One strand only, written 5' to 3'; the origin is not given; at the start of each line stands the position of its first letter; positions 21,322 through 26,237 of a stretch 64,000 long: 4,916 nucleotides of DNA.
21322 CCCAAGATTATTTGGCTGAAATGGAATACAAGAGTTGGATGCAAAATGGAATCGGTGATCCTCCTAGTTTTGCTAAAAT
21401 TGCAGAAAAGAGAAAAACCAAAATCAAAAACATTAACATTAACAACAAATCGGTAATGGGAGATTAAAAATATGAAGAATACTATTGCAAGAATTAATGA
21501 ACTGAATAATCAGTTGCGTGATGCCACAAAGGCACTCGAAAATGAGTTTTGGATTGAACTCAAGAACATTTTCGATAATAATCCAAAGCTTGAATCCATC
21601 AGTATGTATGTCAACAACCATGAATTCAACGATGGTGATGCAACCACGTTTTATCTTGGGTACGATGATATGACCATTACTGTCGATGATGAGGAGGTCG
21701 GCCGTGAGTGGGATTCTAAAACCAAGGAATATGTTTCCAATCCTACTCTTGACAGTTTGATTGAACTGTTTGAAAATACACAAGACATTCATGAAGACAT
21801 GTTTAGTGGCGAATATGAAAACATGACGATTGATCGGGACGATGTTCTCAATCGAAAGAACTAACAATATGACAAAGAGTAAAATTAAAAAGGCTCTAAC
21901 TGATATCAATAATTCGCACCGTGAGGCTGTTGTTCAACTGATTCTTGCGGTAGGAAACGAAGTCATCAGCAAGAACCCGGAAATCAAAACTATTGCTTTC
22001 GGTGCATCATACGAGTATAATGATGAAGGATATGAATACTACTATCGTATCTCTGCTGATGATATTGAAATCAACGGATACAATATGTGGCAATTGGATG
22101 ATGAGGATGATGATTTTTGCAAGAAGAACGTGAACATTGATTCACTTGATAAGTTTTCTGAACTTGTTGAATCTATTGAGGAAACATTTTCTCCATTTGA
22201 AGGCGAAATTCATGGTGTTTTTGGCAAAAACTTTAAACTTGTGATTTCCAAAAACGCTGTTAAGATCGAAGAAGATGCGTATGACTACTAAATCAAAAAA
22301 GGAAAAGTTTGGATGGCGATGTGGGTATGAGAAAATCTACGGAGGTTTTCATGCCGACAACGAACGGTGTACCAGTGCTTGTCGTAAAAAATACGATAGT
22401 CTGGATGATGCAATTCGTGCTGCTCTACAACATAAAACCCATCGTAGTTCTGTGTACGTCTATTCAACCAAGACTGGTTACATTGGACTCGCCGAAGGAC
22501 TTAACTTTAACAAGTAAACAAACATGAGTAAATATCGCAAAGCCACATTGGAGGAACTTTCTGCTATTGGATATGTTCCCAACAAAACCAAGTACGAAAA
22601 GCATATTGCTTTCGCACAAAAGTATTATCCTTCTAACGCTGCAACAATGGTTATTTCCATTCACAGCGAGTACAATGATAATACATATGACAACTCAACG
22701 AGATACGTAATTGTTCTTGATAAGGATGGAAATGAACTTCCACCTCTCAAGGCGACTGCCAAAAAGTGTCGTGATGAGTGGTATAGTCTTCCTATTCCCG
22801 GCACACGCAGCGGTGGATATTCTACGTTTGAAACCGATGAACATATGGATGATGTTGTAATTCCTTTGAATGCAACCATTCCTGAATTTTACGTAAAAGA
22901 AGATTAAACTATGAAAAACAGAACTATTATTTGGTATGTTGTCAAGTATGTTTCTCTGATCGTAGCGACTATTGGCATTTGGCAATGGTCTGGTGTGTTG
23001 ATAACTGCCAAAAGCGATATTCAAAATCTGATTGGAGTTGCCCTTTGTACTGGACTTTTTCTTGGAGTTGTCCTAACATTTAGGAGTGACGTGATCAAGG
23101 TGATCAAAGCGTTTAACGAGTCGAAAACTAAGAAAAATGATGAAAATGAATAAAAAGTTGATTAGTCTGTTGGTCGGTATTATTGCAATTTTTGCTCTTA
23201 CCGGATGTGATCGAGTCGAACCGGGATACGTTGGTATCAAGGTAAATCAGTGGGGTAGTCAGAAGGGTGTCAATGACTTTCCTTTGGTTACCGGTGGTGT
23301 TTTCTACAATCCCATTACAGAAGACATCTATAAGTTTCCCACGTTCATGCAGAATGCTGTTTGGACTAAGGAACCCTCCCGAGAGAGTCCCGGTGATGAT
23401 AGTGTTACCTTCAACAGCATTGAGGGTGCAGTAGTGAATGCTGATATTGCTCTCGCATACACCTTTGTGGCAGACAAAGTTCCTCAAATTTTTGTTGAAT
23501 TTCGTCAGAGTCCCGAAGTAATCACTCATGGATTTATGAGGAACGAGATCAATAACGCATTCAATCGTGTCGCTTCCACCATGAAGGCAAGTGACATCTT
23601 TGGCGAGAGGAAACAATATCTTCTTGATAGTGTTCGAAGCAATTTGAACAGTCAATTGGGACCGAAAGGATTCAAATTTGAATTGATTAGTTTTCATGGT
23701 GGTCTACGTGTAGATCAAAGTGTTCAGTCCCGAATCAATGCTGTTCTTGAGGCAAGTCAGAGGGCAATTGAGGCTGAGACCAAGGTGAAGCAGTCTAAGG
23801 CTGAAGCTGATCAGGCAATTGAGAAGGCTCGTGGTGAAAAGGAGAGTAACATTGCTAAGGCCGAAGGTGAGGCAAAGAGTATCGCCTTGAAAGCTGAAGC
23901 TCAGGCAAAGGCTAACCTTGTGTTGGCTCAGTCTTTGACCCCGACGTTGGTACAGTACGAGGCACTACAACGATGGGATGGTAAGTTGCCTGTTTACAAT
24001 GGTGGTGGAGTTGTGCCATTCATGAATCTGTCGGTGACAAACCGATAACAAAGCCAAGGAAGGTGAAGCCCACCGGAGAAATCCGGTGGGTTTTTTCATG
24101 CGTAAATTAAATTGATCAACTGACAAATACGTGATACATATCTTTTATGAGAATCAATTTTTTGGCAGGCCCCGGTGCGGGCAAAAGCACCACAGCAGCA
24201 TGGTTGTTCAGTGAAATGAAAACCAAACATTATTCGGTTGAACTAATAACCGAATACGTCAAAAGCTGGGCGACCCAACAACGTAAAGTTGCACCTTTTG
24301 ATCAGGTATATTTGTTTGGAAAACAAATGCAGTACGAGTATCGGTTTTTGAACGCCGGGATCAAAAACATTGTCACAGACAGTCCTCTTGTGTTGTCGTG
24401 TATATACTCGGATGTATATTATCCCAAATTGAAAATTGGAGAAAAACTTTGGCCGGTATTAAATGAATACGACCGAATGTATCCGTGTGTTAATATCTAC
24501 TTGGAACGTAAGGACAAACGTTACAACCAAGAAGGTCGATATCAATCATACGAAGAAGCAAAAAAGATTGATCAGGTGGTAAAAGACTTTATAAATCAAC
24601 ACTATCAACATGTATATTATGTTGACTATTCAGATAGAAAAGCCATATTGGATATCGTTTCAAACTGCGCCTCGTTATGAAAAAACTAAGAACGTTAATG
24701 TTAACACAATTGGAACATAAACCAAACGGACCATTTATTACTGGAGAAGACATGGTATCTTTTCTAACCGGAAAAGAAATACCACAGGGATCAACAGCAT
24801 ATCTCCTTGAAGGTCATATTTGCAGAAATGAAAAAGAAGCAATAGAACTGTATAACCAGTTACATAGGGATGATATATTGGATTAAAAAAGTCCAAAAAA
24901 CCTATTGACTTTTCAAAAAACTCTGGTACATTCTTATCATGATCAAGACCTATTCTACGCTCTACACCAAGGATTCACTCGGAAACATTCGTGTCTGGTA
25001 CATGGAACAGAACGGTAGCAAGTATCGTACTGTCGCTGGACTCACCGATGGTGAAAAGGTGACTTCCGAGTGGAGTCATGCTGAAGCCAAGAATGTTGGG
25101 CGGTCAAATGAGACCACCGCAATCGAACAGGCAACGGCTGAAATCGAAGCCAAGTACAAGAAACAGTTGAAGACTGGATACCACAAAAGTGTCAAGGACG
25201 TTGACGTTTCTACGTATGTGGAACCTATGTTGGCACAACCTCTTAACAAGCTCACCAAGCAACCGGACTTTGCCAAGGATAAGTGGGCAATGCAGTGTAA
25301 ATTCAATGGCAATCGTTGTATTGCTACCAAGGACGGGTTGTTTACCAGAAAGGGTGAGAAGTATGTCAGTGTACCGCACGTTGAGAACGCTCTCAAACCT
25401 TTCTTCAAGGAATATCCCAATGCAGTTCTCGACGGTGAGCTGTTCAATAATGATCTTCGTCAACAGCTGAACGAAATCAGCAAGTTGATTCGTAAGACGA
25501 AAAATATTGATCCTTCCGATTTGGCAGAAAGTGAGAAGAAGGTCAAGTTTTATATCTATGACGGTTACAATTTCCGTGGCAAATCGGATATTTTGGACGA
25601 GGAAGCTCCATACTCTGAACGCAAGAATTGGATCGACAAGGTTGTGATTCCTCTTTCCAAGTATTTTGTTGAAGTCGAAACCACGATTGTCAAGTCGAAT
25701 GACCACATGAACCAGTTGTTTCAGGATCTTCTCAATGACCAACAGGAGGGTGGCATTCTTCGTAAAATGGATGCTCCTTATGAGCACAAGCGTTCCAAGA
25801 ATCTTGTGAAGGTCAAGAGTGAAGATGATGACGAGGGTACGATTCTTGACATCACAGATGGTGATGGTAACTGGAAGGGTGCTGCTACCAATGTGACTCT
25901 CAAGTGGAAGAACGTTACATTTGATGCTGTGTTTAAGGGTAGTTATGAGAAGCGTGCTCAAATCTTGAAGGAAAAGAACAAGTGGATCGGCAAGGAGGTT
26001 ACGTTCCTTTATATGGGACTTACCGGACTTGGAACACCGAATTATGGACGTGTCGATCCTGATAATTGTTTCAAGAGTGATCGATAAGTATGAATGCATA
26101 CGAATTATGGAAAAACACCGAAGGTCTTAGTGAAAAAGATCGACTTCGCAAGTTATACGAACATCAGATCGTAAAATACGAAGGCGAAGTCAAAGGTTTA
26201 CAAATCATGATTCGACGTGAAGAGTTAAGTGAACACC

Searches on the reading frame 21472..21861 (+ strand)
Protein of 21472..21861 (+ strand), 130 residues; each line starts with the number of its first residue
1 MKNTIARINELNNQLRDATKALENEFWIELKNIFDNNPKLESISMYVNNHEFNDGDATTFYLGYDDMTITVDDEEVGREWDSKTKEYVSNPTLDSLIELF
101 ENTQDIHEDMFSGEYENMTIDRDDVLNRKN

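Call 109: search_protein_families(library=pfam, alignment_id=A9, max_evalue=0.01)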
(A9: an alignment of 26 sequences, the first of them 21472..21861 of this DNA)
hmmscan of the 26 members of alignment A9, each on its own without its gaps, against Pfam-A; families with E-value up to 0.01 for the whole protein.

A. member 1, window:21472-21861:+ (130 aa): 0 families

B. families by the number of members that match (of 26 scanned): 7 families
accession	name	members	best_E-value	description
PF00588.24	SpoU_methylase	1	4.4e-25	SpoU rRNA Methylase family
PF01145.31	Band_7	1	8.7e-18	SPFH domain / Band 7 family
PF00293.34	NUDIX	1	1.7e-12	NUDIX domain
PF13521.12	AAA_28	1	6.7e-11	AAA domain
PF00929.31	RNase_T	1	2.1e-07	Exonuclease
PF04055.27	Radical_SAM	1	8.8e-06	Radical SAM superfamily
PF01467.32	CTP_transf_like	1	0.0026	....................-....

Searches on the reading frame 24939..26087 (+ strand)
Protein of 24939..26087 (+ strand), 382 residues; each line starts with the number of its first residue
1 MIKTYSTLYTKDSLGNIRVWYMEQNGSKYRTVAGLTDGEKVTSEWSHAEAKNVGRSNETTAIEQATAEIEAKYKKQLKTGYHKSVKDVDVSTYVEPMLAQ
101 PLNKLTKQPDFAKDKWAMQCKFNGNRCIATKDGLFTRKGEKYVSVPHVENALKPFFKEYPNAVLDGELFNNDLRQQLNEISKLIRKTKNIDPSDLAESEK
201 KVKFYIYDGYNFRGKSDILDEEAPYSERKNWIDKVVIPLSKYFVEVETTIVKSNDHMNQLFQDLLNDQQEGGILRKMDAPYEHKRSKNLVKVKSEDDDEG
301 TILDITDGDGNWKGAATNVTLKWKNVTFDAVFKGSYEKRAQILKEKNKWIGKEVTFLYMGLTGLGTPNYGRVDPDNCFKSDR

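Call 11: search_protein_families(library=pfam, proteins=[window:24939-26087:+], max_evalue=0.01)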
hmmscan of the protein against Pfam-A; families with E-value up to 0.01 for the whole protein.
window:24939-26087:+ (382 aa): 1 family
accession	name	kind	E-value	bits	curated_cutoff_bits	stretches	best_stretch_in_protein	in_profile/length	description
PF01068.26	DNA_ligase_A_M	-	2.7e-20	73.4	26.2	1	96-293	1-204/204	ATP dependent DNA ligase domain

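Call 12: search_protein_families(library=phrogs, proteins=[window:24939-26087:+], max_evalue=0.01)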
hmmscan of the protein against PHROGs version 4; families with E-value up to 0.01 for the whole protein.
window:24939-26087:+ (382 aa): 1 family
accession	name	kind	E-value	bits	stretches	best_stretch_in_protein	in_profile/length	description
phrog_114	-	DNA, RNA and nucleotide metabolism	3.6e-62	211.8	1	6-366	93-488/634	ATP-dependent DNA ligase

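Call 65: search_dna_similar(query=window:24939-26087:+, collection=phages, mode=protein, max_evalue=1e-10, max_rows=15)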
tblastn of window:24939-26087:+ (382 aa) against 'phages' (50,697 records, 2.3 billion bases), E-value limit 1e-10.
Records with a match: 285; places in all: 285; records where one place covers at least 80% of the query: 257.
Best place of each record, by identity: <60% 285.
By first word of the organism name: Escherichia 114; Pseudomonas 44; Caulobacter 17; Erwinia 15; Aeromonas 13; Salmonella 10; Sinorhizobium 7; Brevundimonas 7; Klebsiella 7; Alteromonas 5; and 25 more.
By host as written in the record: Escherichia coli 31; - 24; Pseudomonas aeruginosa 20; Escherichia coli K-12 MG1655 18; Caulobacter vibrioides CB15 13; Aeromonas hydrophila 9; Sinorhizobium meliloti 7; Brevundimonas pondensis LVF1 6; and 89 more.
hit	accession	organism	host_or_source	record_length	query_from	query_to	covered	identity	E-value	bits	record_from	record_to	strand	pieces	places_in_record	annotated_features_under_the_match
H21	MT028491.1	Ochrobactrum phage vB_OspM_OC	Ochrobactrum sp. POC9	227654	1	369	97%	35.8%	2e-55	201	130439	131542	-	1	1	DNA ligase | hypothetical protein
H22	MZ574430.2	Caulobacter phage C2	Caulobacter vibrioides CB15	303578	8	367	94%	36.5%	1e-44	170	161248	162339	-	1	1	hypothetical protein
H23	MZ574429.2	Caulobacter phage C1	Caulobacter vibrioides CB15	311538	8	367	94%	36.5%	1e-44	170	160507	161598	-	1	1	hypothetical protein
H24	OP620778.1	Bertelyvirus sp.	Caulobacter vibrioides CB15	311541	8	367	94%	36.5%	1e-44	170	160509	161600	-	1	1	hypothetical protein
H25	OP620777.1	Bertelyvirus sp.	Caulobacter vibrioides CB15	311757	8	367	94%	36.5%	1e-44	170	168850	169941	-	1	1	hypothetical protein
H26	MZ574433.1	Caulobacter phage RB23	Caulobacter vibrioides CB15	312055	8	367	94%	36.5%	1e-44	170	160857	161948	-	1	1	hypothetical protein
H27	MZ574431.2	Caulobacter phage J4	Caulobacter vibrioides CB15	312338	8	367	94%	36.5%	1e-44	170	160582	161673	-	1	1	hypothetical protein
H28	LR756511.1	uncultured phage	metagenomic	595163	8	369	95%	35.3%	5e-52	192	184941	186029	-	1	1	record has no annotation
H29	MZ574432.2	Caulobacter phage BL47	Caulobacter vibrioides CB15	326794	8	367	94%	35.0%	3e-17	172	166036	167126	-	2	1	hypothetical protein (x2)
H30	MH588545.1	Caulobacter phage CcrPW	Caulobacter vibrioides CB15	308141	2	370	97%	34.0%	7e-44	168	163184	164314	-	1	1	DNA ligase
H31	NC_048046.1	Caulobacter phage CcrPW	Caulobacter vibrioides CB15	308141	2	370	97%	34.0%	7e-44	168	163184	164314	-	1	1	DNA ligase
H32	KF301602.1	Caulobacter phage Cr30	Caulobacter crescentus CB15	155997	2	369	96%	33.9%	3e-54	198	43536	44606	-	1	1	DNA ligase (ATP)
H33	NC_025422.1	Caulobacter phage Cr30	Caulobacter crescentus CB15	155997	2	369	96%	33.9%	3e-54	198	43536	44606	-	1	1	DNA ligase (ATP)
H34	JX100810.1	Caulobacter phage CcrColossus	Caulobacter crescentus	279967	8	370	95%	34.3%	1e-43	167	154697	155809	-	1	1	putative DNA ligase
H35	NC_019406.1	Caulobacter phage CcrColossus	Caulobacter crescentus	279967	8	370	95%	34.3%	1e-43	167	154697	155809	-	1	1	putative DNA ligase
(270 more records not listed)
